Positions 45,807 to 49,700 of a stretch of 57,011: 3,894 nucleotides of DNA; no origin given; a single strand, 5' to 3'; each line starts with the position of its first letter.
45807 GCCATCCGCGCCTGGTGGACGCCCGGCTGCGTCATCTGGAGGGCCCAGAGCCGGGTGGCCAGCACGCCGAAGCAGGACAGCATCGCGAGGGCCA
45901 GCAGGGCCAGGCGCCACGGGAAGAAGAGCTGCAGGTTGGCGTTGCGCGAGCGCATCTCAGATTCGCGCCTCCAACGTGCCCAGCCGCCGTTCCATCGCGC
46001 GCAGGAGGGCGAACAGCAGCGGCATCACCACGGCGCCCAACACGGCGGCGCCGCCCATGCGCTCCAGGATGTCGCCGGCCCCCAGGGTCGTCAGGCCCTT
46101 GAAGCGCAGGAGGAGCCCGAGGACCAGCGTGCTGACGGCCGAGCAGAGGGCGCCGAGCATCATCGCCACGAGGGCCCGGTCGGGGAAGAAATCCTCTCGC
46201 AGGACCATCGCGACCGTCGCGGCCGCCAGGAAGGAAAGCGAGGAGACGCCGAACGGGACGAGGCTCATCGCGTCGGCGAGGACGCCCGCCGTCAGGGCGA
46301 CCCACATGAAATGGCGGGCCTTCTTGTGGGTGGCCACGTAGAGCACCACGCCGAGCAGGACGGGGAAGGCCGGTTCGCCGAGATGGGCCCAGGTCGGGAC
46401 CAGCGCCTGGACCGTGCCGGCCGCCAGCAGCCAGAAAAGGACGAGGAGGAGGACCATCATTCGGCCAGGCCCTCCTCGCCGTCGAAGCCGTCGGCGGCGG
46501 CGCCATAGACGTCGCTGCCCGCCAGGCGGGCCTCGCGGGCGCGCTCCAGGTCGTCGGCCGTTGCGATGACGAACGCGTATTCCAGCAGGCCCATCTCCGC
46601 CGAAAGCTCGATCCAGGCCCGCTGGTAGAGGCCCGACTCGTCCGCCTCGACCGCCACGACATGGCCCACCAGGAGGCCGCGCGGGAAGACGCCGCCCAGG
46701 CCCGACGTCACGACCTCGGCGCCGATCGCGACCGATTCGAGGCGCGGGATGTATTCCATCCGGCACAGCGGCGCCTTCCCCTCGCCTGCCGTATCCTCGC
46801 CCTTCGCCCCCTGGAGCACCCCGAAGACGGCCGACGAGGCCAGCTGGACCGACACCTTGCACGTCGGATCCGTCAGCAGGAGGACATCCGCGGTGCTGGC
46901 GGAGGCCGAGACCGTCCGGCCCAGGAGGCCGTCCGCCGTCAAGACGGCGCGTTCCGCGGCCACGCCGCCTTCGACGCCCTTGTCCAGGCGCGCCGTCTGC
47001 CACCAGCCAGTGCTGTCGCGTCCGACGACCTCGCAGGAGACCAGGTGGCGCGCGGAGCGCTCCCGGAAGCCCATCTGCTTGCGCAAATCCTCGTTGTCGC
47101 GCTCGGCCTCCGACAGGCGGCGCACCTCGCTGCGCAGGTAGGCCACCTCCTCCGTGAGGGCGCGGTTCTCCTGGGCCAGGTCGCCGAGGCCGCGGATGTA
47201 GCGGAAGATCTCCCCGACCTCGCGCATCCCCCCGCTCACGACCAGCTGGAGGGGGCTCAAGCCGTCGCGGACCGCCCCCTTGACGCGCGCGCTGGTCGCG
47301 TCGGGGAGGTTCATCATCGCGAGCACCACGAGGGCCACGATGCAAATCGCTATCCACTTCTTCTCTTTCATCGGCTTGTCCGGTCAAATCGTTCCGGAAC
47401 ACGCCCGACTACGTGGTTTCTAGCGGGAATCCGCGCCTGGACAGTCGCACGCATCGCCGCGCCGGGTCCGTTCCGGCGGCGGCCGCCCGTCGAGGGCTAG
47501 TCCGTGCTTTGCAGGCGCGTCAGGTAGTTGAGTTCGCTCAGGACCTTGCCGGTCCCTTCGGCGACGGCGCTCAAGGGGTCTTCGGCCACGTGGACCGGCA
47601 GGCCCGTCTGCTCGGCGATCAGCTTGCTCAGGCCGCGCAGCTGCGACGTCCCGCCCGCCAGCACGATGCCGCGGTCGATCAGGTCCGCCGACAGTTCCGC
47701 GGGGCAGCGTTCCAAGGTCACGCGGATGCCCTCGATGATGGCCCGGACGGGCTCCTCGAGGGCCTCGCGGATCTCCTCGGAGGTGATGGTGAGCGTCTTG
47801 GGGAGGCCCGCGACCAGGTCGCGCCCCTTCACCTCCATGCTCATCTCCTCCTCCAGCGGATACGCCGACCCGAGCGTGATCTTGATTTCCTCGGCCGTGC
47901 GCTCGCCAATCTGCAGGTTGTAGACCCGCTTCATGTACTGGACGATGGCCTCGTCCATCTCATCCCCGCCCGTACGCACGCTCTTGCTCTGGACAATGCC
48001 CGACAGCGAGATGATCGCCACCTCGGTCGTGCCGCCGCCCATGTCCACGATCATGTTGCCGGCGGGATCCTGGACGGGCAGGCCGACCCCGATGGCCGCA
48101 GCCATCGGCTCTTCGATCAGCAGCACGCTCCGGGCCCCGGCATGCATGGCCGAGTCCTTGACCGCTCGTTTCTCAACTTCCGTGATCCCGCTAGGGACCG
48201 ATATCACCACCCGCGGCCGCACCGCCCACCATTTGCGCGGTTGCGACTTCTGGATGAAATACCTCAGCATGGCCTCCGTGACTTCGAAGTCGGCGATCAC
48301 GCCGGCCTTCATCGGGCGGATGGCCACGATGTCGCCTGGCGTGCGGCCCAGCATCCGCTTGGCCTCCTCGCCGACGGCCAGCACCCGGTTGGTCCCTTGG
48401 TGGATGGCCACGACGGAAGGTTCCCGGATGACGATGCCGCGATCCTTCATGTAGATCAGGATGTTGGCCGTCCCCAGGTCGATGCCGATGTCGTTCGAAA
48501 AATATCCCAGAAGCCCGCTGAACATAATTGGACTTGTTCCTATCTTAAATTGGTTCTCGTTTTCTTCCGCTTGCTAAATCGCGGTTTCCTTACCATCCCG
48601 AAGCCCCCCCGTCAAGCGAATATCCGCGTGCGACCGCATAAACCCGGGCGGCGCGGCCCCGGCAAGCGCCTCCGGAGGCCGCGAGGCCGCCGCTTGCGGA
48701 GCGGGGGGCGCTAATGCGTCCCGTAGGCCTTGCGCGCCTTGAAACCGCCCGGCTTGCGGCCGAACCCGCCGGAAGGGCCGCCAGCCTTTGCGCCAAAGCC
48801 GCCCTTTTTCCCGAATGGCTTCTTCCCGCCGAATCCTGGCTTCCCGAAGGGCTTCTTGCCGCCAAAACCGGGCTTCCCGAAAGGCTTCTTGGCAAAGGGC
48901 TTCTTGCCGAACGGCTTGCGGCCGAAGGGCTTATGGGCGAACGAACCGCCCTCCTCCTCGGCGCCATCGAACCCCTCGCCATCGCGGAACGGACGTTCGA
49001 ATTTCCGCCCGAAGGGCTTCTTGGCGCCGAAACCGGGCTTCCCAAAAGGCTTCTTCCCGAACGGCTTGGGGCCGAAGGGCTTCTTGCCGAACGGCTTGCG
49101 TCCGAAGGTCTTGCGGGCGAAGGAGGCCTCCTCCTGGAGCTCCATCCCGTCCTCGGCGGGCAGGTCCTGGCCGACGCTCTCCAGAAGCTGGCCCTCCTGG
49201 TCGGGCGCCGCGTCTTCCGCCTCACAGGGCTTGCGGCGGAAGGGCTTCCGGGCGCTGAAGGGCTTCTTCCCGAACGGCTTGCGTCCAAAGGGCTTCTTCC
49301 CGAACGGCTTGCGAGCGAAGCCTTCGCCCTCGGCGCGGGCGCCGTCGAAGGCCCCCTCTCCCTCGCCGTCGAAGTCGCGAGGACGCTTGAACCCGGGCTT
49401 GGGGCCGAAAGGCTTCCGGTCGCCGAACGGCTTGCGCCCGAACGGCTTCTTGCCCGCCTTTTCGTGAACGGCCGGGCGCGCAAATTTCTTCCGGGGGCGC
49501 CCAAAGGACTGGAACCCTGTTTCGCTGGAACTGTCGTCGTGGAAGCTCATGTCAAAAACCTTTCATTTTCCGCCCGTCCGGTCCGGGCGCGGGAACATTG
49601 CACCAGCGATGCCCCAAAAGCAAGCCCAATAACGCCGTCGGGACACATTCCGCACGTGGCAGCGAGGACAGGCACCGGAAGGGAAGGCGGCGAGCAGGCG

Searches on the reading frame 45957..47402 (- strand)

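Call 9: search_protein_families(library=pfam, proteins=[window:45957-47402:-], max_evalue=0.001)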
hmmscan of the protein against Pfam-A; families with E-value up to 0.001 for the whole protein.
window:45957-47402:- (481 aa): 1 family
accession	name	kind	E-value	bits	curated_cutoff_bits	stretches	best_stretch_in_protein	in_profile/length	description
PF04093.17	MreD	-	1.3e-05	25.9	24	1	317-437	7-125/158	rod shape-determining protein MreD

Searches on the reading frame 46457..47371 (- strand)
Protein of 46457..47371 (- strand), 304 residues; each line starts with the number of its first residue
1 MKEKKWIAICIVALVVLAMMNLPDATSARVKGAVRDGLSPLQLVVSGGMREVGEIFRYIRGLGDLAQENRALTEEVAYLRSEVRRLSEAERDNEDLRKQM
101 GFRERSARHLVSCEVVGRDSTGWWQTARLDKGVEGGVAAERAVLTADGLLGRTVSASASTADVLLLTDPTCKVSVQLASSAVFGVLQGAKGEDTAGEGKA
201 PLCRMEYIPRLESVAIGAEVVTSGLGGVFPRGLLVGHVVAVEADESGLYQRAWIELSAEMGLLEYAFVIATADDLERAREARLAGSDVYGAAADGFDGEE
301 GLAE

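Call 70: search_protein_families(library=ncbifam, proteins=[window:46457-47371:-], max_evalue=0.001)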
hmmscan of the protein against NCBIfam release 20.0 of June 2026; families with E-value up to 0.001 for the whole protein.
window:46457-47371:- (304 aa): 16 families
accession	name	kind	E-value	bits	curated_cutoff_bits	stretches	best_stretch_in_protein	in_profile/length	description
NF010527.0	PRK13922.6-2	equivalog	9.6e-34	116.7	289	1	79-270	64-245/249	rod shape-determining protein MreC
NF010532.0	PRK13922.9-3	equivalog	1.2e-32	113.1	243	1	52-277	50-268/280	rod shape-determining protein MreC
TIGR00219.1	mreC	equivalog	3.5e-32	111.7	92.75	1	9-271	12-273/283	rod shape-determining protein MreC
NF010519.0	PRK13922.13-4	equivalog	7.1e-32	111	505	1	35-291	45-292/406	rod shape-determining protein MreC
NF010512.0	PRK13922.12-1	equivalog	2.1e-29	102.7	336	1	10-245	23-247/287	rod shape-determining protein MreC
NF010513.0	PRK13922.12-3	equivalog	5.1e-29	101.6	380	1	10-245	30-257/305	rod shape-determining protein MreC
NF010533.0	PRK13922.9-5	equivalog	7.4e-28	97.6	384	1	25-282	45-287/345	rod shape-determining protein MreC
NF010510.0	PRK13922.11-5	equivalog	1.7e-20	73.3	415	1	12-257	19-258/334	rod shape-determining protein MreC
NF010520.0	PRK13922.13-5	equivalog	2.3e-20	73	343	1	8-268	8-259/263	rod shape-determining protein MreC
NF010514.0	PRK13922.12-4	equivalog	1.6e-19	70.2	337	1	8-241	30-251/276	rod shape-determining protein MreC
NF010518.0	PRK13922.13-3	equivalog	2e-19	69.9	385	1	8-227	22-241/295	rod shape-determining protein MreC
NF010524.0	PRK13922.14-4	equivalog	4.8e-15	55.4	332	1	49-269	50-268/270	rod shape-determining protein MreC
NF010507.0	PRK13922.10-6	equivalog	3.6e-12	46.5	219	1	162-271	152-250/252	rod shape-determining protein MreC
NF011450.0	PRK14872.1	equivalog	2.6e-09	36.8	407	1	214-270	262-320/338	rod shape-determining protein MreC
NF010508.0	PRK13922.11-1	equivalog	6e-08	31.8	648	0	201-270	231-300/369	rod shape-determining protein MreC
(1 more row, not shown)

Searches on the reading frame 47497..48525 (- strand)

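Call 9: search_protein_families(library=pfam, proteins=[window:47497-48525:-], max_evalue=0.001)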
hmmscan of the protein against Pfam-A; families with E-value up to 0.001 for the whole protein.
window:47497-48525:- (342 aa): 7 families
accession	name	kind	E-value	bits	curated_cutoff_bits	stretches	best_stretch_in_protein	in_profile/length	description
PF06723.19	MreB_Mbl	-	3.4e-148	493.3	27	1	10-334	1-324/327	MreB/Mbl protein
PF00012.26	HSP70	-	2.1e-18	66.4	20.6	1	105-325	135-368/599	Hsp70 protein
PF14450.12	FtsA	-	9.3e-13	49.1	31.8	1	159-316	2-112/127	Cell division protein FtsA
PF00022.25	Actin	-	5.3e-09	35.6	27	1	36-200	31-189/410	Actin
PF11104.14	PilM_2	-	1.9e-06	27.5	27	0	283-315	275-306/340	Type IV pilus assembly protein PilM;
PF02782.22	FGGY_C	-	0.00041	20.6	27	1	252-323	116-188/198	FGGY family of carbohydrate kinases, C-terminal domain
PF25216.1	Volactin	-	0.00041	20.4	35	0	41-324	51-316/321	Volactin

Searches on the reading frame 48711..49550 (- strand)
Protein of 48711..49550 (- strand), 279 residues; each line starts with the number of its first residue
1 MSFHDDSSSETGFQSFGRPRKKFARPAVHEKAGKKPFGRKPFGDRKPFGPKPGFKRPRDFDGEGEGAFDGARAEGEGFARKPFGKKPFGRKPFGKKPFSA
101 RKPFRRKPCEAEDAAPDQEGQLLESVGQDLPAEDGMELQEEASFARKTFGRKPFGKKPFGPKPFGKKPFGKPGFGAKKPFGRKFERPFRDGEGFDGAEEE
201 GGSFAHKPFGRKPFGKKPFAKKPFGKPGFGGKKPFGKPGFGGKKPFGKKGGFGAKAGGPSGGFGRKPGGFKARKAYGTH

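Call 9: search_protein_families(library=pfam, proteins=[window:48711-49550:-], max_evalue=0.001)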
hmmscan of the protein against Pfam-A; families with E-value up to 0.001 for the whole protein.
window:48711-49550:- (279 aa): 2 families
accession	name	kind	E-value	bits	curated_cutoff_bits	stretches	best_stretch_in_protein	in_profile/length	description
PF02095.21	Extensin_1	-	9.8e-05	22.7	105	0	82-229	15-131/171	Extensin-like protein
PF07382.16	HC2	-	0.00058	20.4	40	0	79-183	25-124/194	Histone H1-like nucleoprotein HC2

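Call 70: search_protein_families(library=ncbifam, proteins=[window:48711-49550:-], max_evalue=0.001)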
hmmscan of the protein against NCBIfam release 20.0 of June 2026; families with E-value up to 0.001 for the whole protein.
window:48711-49550:- (279 aa): 0 families
